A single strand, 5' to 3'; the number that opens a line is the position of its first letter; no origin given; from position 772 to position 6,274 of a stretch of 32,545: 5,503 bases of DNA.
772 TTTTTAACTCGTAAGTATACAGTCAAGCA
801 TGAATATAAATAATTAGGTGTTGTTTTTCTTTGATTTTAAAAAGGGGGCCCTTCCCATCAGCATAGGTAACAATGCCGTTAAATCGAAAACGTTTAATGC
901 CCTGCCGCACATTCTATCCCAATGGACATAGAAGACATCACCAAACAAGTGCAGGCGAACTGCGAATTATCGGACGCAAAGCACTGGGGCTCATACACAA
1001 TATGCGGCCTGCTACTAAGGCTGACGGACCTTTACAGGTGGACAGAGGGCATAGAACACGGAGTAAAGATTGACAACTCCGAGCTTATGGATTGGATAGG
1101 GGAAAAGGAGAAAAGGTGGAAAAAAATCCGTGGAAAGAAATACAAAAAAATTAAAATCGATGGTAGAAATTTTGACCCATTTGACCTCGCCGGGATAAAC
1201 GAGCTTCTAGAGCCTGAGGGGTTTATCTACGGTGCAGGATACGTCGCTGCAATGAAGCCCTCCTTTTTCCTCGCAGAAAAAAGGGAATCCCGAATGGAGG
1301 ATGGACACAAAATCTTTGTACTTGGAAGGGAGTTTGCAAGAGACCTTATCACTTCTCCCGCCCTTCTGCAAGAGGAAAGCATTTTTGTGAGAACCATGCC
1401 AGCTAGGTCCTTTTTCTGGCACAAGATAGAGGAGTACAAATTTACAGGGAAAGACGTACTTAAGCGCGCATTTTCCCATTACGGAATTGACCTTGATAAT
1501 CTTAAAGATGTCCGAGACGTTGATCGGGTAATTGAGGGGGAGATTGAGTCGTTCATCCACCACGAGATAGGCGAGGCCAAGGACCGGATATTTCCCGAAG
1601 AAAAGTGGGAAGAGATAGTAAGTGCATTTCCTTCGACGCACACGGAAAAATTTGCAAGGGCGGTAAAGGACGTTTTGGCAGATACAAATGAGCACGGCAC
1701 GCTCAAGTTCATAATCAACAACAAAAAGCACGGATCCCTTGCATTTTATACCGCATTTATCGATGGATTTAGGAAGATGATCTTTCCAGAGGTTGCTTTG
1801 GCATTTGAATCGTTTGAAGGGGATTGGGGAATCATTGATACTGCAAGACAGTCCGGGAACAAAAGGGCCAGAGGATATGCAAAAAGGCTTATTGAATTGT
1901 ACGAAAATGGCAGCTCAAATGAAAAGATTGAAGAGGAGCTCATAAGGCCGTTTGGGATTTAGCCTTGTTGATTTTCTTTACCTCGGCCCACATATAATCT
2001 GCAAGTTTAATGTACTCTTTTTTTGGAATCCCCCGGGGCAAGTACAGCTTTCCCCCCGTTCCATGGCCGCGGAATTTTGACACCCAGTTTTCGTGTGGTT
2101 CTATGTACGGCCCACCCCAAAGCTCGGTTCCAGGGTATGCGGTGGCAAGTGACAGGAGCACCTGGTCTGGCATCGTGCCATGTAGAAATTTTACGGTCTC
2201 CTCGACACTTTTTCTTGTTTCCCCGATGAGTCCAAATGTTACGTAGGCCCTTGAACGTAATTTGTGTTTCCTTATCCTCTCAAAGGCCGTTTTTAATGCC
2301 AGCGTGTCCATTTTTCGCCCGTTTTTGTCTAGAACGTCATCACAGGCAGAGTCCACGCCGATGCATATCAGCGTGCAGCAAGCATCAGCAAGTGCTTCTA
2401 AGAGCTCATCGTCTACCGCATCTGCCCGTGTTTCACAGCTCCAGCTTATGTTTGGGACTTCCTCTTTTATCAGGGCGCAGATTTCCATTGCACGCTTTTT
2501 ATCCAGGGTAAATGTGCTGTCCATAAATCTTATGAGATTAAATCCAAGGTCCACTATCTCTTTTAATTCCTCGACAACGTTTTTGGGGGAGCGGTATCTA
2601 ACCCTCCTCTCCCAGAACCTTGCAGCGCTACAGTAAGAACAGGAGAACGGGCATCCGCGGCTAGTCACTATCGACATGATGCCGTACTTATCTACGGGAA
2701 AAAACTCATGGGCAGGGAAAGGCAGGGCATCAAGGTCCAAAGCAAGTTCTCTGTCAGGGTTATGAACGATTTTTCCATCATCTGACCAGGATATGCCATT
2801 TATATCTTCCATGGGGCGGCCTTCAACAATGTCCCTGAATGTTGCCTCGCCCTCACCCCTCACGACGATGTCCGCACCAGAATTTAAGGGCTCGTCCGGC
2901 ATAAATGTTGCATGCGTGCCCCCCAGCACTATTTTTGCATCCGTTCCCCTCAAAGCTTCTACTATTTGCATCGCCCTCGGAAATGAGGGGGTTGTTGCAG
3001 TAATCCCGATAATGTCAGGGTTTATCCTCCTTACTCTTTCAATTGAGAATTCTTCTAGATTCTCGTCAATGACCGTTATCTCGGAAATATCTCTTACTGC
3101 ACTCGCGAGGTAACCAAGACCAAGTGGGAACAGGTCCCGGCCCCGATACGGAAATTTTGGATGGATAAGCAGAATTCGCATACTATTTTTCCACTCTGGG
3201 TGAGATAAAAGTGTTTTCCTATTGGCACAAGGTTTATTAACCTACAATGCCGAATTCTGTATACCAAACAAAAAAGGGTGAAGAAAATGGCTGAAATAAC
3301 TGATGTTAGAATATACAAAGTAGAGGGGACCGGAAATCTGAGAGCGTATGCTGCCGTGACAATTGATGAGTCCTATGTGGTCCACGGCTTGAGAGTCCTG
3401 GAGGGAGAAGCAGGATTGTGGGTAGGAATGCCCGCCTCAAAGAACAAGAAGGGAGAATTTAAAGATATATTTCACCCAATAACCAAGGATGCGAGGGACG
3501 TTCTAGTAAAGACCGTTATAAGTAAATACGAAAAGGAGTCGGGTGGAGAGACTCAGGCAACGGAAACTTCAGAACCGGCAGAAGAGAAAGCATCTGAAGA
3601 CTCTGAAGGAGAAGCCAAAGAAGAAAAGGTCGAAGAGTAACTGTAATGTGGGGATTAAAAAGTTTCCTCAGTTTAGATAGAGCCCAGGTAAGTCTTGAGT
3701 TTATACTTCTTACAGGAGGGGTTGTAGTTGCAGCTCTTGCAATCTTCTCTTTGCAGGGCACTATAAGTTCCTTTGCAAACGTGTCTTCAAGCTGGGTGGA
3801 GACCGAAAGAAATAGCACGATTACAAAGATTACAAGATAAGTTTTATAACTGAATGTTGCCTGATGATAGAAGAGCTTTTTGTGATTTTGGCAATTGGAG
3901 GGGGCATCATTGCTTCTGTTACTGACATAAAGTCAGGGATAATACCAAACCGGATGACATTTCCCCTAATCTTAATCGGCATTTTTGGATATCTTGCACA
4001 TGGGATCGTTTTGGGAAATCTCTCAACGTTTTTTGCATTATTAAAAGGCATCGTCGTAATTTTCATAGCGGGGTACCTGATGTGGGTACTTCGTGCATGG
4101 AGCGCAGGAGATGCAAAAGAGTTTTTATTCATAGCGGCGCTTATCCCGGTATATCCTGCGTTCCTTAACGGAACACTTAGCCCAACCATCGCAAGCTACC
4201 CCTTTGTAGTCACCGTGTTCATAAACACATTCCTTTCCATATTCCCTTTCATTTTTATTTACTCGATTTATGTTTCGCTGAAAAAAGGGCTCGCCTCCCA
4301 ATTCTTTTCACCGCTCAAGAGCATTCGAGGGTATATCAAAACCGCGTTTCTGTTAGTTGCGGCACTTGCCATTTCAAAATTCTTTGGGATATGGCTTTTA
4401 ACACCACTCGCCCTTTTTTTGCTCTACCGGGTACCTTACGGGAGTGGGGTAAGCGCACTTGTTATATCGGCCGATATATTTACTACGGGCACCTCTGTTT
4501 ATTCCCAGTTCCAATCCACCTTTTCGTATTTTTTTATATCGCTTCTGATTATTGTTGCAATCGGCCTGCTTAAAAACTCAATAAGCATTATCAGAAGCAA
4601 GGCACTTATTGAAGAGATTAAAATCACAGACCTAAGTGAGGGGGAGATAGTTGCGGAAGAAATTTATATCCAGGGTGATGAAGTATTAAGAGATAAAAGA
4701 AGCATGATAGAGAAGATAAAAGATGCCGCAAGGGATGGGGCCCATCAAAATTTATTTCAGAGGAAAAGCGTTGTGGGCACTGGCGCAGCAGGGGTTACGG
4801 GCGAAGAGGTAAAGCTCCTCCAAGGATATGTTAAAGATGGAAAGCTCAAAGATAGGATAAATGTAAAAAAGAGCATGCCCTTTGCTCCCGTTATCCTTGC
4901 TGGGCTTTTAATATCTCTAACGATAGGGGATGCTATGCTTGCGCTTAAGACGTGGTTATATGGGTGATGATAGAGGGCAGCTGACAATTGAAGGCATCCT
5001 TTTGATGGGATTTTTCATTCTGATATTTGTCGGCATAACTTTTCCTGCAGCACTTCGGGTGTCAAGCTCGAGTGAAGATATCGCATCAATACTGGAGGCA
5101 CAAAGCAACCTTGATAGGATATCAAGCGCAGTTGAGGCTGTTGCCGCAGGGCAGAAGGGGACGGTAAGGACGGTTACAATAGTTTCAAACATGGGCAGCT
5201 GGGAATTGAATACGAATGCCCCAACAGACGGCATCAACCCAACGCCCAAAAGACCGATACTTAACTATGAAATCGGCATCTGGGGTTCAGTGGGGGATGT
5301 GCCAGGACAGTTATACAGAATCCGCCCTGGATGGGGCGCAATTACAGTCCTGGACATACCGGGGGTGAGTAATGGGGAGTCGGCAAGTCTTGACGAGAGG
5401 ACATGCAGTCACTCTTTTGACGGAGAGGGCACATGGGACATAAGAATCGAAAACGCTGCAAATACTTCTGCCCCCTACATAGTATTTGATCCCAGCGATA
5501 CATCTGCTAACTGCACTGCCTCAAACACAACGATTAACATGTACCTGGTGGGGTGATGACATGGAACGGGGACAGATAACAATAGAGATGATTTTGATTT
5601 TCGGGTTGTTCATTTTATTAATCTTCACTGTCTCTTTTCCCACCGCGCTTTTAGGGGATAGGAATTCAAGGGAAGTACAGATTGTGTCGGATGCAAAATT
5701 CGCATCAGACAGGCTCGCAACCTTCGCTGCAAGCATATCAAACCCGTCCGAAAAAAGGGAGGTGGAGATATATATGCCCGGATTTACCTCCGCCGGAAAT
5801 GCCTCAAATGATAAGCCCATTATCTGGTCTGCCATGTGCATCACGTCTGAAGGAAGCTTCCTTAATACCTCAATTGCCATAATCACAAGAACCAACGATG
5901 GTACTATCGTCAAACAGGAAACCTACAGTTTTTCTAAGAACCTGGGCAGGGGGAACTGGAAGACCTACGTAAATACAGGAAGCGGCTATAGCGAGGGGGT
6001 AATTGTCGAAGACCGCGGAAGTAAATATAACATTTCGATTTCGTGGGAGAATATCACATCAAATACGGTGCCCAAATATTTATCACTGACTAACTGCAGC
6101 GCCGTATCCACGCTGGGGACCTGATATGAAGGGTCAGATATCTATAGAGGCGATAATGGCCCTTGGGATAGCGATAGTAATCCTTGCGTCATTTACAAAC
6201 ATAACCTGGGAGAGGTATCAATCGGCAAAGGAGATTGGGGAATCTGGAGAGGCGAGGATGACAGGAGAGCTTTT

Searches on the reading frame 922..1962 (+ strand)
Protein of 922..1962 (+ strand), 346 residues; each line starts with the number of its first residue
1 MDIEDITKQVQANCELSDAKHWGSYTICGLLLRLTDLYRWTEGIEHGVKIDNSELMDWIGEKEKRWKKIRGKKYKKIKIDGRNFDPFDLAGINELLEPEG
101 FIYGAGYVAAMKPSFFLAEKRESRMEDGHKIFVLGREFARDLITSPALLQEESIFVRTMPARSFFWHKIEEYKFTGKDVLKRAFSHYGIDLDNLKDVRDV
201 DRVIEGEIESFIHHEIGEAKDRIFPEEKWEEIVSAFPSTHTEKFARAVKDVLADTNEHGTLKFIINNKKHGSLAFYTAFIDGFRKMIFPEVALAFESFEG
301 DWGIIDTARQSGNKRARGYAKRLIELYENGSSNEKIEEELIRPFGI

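Call 14: search_protein_families(library=pfam, proteins=[window:922-1962:+], max_evalue=0.001)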
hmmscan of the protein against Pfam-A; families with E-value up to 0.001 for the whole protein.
window:922-1962:+ (346 aa): 2 families
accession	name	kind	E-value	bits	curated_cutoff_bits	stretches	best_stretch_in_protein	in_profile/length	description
PF21739.2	DUF6866_N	-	1.5e-56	190.8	27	1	6-157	2-153/153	Family of unknown function (DUF6866) N-terminal domain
PF21740.2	DUF6866_C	-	1.5e-44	152.4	27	1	162-337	1-176/182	Family of unknown function (DUF6866) C-terminal domain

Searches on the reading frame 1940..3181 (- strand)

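Call 14: search_protein_families(library=pfam, proteins=[window:1940-3181:-], max_evalue=0.001)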
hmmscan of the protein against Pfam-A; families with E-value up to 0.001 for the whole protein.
window:1940-3181:- (413 aa): 3 families
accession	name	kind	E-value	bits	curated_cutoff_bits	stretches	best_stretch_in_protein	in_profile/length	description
PF04055.27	Radical_SAM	-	3.3e-27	96.1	29.5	1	171-333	1-166/166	Radical SAM superfamily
PF02310.24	B12-binding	-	4.3e-21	75.4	32.1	1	14-118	9-120/121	B12 binding domain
PF19864.5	Radical_SAM_N2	-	0.00083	19.3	29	0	72-120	76-123/151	Radical SAM proteins, N-terminal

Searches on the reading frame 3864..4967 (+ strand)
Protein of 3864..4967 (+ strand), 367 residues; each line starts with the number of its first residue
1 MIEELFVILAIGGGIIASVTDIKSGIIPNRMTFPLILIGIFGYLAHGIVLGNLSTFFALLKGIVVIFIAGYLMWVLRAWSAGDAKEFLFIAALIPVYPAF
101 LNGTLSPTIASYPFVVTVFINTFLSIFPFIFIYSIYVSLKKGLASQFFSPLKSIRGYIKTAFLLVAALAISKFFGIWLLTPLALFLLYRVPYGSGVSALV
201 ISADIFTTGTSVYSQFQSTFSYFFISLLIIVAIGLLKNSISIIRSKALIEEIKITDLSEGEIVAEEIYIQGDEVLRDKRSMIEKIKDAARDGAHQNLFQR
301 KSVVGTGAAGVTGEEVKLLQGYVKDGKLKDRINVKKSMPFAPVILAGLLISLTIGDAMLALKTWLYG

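Call 14: search_protein_families(library=pfam, proteins=[window:3864-4967:+], max_evalue=0.001)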
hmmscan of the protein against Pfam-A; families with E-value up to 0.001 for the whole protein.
window:3864-4967:+ (367 aa): 3 families
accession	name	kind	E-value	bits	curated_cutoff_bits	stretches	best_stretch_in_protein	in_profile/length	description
PF06819.16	Arc_PepC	-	3.3e-19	69.5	23.4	1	227-334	3-110/110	Archaeal Peptidase A24 C-terminal Domain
PF01478.23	Peptidase_A24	-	1e-09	39.2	26.5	1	11-126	4-100/104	Type IV leader peptidase family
PF06847.16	Arc_PepC_II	-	3.6e-06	27.9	29.9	1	313-356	49-92/93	Archaeal Peptidase A24 C-terminus Type II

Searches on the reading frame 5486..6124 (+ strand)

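Call 14: search_protein_families(library=pfam, proteins=[window:5486-6124:+], max_evalue=0.001)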
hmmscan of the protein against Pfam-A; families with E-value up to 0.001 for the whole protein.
window:5486-6124:+ (212 aa): 1 family
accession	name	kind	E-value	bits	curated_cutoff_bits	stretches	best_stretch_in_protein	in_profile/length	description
PF04021.17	Class_IIIsignal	-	0.00028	21.2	23.7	1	28-49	2-23/27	Class III signal peptide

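Call 42: search_protein_families(library=ncbifam, proteins=[window:5486-6124:+], max_evalue=0.01)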
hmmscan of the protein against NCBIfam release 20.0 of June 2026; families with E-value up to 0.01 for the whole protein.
window:5486-6124:+ (212 aa): 0 families
